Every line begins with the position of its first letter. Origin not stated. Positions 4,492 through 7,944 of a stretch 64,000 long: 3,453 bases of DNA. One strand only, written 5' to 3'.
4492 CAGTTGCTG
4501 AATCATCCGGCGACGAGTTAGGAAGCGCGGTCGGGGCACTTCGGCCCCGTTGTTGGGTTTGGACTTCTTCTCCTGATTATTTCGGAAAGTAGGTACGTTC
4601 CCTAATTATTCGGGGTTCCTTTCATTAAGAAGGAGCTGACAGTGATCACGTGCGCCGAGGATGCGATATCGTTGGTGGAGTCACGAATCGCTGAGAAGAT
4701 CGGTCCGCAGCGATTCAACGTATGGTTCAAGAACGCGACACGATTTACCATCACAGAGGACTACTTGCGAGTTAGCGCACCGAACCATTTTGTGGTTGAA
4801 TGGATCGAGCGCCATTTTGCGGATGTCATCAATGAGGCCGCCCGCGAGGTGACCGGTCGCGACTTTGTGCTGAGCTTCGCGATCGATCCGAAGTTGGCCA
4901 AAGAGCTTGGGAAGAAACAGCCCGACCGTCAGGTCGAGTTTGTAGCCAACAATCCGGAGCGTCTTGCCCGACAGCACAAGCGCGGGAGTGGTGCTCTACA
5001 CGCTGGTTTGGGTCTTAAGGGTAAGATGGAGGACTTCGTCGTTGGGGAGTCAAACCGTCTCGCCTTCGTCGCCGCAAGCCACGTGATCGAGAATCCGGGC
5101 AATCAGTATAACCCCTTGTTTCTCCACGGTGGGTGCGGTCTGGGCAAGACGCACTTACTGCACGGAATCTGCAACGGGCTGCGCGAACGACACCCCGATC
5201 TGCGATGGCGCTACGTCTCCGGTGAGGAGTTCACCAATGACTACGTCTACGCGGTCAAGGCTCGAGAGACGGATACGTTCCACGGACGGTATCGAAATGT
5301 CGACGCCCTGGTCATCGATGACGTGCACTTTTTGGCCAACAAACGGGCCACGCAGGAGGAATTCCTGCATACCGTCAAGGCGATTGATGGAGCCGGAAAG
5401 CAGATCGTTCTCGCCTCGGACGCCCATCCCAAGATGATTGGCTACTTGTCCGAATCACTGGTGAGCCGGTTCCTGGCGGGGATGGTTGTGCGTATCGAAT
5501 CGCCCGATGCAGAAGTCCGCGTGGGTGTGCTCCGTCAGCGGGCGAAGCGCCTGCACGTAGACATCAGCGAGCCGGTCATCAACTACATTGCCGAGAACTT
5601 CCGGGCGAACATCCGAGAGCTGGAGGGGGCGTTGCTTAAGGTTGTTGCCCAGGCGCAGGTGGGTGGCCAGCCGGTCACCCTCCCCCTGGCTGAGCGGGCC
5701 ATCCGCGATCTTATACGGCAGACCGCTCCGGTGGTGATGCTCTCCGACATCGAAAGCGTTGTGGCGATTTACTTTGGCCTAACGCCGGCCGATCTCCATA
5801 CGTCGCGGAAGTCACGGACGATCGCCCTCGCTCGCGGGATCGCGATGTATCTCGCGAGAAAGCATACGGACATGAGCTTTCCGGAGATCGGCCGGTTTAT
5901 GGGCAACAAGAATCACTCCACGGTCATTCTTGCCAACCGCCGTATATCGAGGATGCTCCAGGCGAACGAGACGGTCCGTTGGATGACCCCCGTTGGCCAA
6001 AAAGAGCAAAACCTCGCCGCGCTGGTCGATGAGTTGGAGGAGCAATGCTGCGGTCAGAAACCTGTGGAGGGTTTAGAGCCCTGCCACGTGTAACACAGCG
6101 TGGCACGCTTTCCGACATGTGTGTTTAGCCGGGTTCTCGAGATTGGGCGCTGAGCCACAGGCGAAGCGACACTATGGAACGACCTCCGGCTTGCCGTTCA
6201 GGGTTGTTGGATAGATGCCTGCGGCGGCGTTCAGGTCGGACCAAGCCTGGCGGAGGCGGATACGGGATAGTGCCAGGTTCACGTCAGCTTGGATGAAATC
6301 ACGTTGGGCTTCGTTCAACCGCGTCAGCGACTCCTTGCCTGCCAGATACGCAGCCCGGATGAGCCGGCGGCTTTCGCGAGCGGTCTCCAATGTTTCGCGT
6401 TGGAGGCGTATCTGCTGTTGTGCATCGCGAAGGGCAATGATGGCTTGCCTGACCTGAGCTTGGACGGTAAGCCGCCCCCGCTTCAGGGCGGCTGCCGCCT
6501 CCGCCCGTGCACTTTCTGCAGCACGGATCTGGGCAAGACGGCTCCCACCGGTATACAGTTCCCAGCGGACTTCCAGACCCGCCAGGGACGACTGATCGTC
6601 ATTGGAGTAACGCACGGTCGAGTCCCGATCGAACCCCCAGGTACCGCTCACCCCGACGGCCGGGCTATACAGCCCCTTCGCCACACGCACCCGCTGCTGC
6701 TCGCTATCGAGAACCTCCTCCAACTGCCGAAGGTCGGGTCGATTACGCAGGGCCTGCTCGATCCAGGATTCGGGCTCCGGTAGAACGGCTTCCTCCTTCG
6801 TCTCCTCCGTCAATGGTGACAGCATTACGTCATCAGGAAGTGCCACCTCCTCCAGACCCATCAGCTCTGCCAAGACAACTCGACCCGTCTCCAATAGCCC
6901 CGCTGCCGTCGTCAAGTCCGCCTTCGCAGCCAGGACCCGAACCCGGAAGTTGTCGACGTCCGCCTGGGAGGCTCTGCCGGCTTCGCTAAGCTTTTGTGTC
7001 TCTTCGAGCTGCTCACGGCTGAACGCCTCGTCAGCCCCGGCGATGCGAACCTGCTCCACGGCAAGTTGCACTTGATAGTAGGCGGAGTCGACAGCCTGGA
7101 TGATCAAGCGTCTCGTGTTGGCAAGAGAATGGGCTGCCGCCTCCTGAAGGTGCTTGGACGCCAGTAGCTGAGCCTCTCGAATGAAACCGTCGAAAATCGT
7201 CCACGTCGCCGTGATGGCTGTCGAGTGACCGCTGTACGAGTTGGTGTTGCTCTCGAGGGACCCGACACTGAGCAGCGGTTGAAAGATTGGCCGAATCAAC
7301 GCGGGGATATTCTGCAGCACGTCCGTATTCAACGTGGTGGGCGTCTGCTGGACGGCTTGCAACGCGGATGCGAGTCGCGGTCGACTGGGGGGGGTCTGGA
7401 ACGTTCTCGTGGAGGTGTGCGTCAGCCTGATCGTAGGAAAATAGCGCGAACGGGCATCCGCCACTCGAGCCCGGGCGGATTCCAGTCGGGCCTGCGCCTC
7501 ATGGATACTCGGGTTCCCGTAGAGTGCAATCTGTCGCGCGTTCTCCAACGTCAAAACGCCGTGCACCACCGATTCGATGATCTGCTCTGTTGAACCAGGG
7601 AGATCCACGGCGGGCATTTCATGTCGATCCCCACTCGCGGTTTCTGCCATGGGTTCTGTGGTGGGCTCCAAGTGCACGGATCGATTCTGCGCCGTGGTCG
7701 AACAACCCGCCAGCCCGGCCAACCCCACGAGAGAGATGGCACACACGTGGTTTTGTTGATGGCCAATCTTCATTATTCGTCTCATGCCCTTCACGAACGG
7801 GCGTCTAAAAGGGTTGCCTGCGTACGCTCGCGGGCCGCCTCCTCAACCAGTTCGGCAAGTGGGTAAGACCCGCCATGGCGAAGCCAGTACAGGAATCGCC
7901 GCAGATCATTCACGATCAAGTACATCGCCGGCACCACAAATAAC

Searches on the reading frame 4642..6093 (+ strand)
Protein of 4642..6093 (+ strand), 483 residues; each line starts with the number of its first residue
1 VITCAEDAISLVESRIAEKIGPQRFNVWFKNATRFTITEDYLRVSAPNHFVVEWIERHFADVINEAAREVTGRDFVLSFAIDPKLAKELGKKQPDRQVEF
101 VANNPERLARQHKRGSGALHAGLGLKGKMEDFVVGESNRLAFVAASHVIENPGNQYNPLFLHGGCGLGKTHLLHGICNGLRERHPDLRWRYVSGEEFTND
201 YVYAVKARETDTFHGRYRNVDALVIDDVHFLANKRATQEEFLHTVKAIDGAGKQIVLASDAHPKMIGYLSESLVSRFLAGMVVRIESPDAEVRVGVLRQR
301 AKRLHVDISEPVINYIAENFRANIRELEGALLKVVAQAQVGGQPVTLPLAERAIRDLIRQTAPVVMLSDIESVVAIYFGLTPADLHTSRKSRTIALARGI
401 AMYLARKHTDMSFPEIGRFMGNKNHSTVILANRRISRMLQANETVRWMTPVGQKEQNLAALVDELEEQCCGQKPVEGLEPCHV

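Call 55: search_protein_families(library=pfam, proteins=[window:4642-6093:+], max_evalue=0.00001)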
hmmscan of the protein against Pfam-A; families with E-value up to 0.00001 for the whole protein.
window:4642-6093:+ (483 aa): 4 families
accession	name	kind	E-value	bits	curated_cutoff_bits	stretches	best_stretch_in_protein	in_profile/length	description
PF00308.24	Bac_DnaA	-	1.6e-53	181.6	23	1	129-283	7-161/162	Bacterial DnaA ATPAse domain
PF08299.17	Bac_DnaA_C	-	1.3e-23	83.2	31.5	1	369-435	3-69/69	Bacterial dnaA protein helix-turn-helix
PF11638.13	DnaA_N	-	1.8e-14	53.7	24.6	1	12-68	7-64/65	DnaA N-terminal domain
PF00004.35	AAA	-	3.9e-06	27.8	21.2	0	160-258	2-106/131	ATPase family associated with various cellular activities (AAA)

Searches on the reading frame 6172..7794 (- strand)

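Call 55: search_protein_families(library=pfam, proteins=[window:6172-7794:-], max_evalue=0.00001)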
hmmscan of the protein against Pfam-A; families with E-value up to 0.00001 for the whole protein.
window:6172-7794:- (540 aa): 1 family
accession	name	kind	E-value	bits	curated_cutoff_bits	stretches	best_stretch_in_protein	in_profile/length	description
PF02321.23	OEP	-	2.7e-55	187.5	22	2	342-526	2-187/187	Outer membrane efflux protein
